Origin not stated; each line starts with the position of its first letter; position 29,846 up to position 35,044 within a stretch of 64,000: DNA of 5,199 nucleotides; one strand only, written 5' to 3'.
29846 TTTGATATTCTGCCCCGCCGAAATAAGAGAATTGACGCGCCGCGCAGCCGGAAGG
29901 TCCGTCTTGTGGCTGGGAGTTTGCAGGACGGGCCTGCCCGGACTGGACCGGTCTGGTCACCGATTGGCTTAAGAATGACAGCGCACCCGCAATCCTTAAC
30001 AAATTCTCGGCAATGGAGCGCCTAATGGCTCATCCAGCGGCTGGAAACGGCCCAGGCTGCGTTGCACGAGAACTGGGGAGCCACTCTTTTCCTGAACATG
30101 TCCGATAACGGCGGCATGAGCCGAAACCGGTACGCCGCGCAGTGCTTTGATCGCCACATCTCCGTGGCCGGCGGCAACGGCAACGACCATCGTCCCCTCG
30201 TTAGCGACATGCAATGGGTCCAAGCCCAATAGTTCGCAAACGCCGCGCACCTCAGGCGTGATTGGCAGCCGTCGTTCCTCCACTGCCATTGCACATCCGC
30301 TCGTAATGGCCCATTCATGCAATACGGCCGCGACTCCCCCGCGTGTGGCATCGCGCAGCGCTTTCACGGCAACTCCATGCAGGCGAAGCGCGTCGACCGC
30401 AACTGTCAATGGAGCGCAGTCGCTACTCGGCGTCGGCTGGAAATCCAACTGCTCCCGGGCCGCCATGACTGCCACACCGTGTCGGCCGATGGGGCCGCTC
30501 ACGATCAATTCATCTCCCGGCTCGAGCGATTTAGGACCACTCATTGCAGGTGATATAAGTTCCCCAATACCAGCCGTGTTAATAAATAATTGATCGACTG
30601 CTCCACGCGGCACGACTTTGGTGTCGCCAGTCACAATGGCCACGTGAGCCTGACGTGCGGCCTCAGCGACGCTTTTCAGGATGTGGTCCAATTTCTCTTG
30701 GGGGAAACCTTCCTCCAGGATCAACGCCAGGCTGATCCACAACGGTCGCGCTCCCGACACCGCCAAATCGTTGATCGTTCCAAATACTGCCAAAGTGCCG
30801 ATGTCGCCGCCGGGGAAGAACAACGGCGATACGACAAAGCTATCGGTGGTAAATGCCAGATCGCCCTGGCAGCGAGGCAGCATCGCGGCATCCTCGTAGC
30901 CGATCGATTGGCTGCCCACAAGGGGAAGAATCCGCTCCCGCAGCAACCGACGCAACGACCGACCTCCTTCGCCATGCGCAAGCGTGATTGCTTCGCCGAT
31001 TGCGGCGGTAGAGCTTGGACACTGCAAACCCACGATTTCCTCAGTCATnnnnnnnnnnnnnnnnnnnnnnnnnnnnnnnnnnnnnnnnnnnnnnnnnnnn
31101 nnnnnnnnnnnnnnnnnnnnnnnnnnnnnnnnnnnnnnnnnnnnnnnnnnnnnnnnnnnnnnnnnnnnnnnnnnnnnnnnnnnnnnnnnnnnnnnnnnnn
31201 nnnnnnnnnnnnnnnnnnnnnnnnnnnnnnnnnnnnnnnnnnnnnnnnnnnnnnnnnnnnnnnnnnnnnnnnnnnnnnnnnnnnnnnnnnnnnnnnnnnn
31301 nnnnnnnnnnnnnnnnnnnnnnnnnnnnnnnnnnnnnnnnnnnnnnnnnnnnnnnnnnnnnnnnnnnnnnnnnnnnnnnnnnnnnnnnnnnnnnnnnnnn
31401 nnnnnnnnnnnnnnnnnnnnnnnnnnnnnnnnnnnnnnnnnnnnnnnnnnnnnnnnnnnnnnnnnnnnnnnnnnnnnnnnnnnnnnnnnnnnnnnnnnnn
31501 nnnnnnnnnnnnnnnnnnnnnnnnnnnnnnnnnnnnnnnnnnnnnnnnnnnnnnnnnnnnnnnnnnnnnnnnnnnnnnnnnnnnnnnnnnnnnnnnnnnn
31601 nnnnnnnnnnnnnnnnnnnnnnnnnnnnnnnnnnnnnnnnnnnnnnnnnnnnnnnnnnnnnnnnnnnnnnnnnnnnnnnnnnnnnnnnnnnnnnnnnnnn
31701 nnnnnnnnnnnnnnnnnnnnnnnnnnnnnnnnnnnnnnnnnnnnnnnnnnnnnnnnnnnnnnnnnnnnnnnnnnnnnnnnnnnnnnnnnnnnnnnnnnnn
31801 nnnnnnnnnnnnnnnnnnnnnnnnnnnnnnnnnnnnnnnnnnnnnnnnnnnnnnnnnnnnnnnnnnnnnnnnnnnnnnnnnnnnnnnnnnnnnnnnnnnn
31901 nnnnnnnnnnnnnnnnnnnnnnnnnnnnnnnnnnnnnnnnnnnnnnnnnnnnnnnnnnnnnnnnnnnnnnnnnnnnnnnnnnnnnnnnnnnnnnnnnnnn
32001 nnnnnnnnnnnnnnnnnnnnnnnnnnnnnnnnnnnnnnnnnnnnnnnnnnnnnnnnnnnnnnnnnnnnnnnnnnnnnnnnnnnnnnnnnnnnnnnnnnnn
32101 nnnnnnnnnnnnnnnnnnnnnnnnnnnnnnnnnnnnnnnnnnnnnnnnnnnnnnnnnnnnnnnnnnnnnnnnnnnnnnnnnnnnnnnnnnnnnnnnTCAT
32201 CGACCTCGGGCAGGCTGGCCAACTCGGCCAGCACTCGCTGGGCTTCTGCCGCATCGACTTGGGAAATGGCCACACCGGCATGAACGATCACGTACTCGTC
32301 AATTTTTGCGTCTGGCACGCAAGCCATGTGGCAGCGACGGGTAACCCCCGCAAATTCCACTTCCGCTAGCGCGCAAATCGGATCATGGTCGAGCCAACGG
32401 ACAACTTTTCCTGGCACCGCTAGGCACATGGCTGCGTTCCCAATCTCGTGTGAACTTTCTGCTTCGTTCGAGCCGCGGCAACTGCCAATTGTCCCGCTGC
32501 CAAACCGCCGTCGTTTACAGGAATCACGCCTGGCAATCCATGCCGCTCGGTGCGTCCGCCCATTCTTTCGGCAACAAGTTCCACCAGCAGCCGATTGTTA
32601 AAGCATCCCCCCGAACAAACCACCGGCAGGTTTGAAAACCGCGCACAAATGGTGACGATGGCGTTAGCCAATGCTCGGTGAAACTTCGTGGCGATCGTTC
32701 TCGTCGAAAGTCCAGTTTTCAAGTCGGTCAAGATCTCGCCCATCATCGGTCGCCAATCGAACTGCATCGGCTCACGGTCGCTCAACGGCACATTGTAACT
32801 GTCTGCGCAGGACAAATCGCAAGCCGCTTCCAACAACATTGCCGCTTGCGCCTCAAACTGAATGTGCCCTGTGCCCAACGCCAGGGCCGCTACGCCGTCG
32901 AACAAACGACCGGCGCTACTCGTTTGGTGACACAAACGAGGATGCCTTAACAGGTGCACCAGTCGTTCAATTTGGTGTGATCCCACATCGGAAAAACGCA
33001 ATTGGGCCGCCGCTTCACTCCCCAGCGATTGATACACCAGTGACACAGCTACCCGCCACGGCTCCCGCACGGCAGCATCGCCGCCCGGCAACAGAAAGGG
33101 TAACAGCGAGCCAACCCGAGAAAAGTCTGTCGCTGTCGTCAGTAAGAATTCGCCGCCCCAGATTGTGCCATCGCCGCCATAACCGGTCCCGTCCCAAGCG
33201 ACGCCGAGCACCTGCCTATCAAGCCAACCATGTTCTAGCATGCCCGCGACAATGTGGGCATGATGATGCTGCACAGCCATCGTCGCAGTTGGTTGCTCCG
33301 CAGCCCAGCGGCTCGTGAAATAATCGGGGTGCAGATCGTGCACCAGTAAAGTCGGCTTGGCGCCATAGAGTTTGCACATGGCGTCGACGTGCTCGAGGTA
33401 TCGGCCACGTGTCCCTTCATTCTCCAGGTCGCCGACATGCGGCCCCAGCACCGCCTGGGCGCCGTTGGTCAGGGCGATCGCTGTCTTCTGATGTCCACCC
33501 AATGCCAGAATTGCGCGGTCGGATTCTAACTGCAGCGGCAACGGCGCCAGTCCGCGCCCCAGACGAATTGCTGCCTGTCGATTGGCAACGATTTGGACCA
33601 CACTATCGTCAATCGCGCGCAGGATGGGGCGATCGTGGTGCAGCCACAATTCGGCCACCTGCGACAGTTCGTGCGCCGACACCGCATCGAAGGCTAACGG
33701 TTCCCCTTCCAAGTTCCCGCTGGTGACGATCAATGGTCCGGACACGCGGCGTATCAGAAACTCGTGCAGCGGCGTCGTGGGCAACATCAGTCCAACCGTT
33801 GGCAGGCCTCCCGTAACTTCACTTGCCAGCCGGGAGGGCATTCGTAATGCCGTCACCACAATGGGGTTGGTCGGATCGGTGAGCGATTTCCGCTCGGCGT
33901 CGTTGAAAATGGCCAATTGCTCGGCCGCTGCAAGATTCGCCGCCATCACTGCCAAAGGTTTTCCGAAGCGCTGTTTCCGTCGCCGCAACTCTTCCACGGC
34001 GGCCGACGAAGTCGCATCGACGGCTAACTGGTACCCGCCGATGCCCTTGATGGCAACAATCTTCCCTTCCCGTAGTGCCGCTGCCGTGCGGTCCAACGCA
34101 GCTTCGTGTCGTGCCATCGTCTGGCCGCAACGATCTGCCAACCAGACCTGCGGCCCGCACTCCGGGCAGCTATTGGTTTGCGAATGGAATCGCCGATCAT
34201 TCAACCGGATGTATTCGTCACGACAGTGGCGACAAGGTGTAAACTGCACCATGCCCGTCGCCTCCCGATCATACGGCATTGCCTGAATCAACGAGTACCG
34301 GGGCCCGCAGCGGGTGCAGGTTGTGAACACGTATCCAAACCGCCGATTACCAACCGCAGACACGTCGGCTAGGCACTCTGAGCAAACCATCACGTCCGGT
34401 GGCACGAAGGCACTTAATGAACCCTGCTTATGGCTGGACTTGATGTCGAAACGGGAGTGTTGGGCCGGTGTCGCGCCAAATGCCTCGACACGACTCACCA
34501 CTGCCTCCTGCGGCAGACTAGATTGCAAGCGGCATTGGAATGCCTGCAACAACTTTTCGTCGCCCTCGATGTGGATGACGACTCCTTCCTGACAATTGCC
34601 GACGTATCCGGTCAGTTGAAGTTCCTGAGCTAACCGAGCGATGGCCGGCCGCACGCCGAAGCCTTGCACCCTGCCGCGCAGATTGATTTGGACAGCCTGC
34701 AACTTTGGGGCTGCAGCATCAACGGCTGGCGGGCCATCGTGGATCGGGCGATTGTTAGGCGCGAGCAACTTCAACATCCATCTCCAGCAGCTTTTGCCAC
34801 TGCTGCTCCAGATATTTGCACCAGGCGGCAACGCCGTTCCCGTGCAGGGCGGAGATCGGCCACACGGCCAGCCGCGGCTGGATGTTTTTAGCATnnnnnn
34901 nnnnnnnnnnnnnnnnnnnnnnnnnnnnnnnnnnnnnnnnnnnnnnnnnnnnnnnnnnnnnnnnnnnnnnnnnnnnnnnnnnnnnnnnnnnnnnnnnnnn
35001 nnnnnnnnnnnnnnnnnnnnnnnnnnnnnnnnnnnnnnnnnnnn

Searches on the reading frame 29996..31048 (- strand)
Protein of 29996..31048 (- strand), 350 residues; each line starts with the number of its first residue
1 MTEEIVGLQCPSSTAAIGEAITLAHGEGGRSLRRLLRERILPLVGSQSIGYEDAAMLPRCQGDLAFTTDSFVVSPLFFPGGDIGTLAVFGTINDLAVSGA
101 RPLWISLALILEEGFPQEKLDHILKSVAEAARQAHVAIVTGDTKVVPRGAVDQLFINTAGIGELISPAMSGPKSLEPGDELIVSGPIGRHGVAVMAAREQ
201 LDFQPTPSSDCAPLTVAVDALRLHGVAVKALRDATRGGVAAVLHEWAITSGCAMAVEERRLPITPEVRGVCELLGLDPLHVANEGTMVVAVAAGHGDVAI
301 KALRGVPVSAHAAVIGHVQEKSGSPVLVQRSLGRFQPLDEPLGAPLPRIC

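Call 23: search_protein_families(library=pfam, max_evalue=0.001, proteins=[window:29996-31048:-])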
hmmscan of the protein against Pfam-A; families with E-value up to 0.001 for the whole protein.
window:29996-31048:- (350 aa): 2 families
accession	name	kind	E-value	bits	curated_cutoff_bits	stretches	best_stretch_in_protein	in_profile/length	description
PF02769.27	AIRS_C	-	2e-25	90.2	23.1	1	176-323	1-150/156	AIR synthase related protein, C-terminal domain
PF00586.29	AIRS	-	5e-24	85.3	24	1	52-163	2-111/112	AIR synthase related protein, N-terminal domain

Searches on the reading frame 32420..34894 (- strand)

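Call 23: search_protein_families(library=pfam, max_evalue=0.001, proteins=[window:32420-34894:-])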
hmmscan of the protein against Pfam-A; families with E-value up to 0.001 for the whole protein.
window:32420-34894:- (824 aa): 5 families
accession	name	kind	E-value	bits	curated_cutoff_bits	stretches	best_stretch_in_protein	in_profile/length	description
PF22521.2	HypF_C_2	-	1.2e-67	228.7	27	1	564-802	1-241/241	Carbamoyltransferase, Kae1-like Domain, second subdomain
PF01300.24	Sua5_yciO_yrdC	-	4.8e-37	127.6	25.1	1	273-446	2-178/178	Telomere recombination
PF17788.7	HypF_C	-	4.3e-30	104.8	23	1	458-554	2-99/99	HypF Kae1-like domain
PF07503.17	zf-HYPF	-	1.1e-24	86.4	23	2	170-203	1-34/34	HypF finger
PF00708.24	Acylphosphatase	-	2.2e-14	53.9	22.5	1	69-151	2-85/85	Acylphosphatase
